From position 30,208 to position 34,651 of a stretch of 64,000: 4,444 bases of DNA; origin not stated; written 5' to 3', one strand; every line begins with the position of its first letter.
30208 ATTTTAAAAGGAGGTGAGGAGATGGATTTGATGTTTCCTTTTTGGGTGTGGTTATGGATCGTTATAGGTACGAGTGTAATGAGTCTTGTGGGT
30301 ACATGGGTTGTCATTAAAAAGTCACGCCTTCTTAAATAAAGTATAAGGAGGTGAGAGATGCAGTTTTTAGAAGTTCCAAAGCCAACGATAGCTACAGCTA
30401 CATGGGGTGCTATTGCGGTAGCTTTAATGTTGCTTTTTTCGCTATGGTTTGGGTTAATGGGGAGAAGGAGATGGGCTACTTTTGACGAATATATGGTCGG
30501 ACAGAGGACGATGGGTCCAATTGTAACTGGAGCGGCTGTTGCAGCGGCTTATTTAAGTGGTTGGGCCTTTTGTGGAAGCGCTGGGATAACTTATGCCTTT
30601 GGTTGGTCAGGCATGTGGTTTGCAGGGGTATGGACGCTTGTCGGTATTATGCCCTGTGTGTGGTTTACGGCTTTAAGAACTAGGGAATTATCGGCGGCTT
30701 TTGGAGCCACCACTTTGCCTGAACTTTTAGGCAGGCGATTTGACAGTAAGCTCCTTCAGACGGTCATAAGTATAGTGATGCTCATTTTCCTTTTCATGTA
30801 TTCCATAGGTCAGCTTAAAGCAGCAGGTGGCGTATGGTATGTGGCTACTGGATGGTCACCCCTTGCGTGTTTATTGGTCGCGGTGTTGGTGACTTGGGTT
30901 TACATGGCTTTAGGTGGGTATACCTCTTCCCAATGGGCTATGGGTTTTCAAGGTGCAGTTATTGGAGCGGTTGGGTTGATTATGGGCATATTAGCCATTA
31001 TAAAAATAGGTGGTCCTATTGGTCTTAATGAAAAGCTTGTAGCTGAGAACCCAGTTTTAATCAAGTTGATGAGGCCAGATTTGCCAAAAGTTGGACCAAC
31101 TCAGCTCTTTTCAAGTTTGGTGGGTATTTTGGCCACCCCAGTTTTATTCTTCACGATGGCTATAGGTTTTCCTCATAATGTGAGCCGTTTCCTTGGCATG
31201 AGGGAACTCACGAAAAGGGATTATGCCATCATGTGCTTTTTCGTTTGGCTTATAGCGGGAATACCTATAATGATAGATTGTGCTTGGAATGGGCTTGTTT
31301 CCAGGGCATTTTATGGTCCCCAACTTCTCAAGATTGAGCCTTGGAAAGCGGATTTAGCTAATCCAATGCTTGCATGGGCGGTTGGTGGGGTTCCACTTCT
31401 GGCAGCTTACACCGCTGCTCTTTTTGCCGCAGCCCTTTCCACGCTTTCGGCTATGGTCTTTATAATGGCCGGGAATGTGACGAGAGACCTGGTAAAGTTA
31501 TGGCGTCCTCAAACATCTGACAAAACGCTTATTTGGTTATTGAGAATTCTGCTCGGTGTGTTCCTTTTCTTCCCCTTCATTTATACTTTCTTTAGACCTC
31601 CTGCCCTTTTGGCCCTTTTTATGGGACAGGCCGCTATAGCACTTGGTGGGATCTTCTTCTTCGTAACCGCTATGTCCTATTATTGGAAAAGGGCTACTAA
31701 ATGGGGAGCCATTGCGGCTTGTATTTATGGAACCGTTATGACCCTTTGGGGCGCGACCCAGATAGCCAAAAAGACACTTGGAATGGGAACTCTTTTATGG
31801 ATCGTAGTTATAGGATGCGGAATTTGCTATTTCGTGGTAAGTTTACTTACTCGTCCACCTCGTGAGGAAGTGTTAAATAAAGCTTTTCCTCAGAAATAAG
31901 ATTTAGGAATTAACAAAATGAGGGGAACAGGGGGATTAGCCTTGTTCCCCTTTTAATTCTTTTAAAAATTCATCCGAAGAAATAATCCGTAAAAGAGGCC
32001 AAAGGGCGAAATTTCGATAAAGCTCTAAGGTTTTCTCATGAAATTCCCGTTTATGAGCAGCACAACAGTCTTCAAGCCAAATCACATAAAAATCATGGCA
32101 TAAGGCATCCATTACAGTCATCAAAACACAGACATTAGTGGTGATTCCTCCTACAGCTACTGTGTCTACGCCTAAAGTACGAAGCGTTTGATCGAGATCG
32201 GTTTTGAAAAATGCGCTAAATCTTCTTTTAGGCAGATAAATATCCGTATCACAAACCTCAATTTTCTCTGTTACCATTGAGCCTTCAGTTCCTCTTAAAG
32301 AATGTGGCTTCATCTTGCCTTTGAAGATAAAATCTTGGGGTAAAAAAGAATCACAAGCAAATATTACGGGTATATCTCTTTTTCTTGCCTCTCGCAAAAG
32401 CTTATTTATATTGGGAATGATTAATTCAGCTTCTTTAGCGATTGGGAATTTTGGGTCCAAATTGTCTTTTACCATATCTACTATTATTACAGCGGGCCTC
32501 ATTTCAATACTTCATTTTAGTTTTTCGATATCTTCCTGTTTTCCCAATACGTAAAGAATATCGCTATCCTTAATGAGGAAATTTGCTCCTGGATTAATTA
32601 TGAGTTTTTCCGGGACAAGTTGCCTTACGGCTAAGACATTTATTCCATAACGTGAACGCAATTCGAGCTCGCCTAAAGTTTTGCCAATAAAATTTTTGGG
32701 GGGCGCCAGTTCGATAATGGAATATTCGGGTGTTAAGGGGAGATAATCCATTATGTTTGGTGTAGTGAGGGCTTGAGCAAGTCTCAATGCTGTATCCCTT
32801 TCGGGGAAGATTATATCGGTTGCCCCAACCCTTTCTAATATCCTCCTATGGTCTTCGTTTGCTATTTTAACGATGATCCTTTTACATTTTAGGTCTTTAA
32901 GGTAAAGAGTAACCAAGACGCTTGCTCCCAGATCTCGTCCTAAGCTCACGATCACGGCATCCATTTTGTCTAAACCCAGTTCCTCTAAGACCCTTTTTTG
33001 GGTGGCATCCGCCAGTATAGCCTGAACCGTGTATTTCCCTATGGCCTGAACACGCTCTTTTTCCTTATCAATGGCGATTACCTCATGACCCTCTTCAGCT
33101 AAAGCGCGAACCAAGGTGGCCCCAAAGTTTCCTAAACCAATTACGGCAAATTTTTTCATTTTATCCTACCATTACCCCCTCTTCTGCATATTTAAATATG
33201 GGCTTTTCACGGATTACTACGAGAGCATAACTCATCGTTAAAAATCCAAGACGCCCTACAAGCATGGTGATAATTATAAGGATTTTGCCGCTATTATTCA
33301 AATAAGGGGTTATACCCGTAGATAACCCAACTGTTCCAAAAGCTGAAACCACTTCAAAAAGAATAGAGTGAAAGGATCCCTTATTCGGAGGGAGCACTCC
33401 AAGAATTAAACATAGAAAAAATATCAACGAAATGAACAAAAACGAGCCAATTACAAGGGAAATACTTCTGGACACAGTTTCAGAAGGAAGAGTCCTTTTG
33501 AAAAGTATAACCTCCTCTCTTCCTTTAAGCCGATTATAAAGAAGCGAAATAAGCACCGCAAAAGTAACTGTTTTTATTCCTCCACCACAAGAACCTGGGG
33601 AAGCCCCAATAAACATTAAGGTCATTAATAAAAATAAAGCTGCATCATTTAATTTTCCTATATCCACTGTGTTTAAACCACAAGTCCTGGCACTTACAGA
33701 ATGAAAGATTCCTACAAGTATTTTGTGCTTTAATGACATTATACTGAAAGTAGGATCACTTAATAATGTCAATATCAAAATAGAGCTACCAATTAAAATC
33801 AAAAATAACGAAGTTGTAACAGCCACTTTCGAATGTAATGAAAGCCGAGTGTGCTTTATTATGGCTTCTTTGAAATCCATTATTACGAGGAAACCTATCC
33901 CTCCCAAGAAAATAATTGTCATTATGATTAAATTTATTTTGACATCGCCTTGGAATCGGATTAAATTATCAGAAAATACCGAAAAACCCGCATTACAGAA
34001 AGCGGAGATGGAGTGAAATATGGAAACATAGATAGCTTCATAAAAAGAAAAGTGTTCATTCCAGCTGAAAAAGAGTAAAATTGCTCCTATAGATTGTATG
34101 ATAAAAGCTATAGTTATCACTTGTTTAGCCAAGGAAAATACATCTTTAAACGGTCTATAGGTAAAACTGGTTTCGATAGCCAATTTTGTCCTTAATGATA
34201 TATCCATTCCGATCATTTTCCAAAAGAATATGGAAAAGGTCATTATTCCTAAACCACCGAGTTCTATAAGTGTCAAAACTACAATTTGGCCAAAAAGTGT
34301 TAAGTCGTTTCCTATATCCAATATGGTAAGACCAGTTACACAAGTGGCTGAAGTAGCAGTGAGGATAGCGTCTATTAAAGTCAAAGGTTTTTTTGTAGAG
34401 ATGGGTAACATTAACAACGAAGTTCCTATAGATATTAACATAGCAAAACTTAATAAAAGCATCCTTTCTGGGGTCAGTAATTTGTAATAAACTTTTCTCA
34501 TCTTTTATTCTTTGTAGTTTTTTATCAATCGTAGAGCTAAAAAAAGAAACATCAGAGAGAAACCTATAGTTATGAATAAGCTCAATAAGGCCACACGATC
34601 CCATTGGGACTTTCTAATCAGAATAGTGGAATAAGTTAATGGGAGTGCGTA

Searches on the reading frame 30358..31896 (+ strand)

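Call 27: search_protein_families(library=pfam, proteins=[window:30358-31896:+], max_evalue=0.00001)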
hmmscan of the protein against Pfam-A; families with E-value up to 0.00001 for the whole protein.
window:30358-31896:+ (513 aa): 1 family
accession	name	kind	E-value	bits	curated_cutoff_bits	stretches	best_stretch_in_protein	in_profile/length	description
PF00474.23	SSF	-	1.3e-39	136.6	22.8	1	45-458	1-406/406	Sodium:solute symporter family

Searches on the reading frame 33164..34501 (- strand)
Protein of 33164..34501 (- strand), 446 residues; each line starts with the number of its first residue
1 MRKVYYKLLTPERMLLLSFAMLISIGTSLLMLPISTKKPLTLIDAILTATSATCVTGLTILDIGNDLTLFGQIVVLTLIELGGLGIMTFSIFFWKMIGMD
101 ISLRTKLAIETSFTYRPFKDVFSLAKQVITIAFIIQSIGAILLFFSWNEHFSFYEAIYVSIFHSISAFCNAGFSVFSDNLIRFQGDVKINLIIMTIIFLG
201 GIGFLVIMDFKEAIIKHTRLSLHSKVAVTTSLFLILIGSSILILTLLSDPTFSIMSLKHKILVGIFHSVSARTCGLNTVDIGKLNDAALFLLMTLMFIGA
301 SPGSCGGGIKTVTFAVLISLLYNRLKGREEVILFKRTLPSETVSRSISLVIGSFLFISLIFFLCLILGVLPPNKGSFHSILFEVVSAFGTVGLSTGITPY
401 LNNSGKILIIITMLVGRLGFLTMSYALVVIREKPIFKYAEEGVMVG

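Call 28: search_protein_families(library=pfam, proteins=[window:33164-34501:-], max_evalue=0.00001)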
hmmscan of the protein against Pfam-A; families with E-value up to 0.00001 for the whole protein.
window:33164-34501:- (446 aa): 1 family
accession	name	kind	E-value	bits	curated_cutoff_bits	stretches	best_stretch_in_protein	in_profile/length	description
PF02386.22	TrkH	-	3.1e-58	197.9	27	1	20-430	44-493/502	Cation transport protein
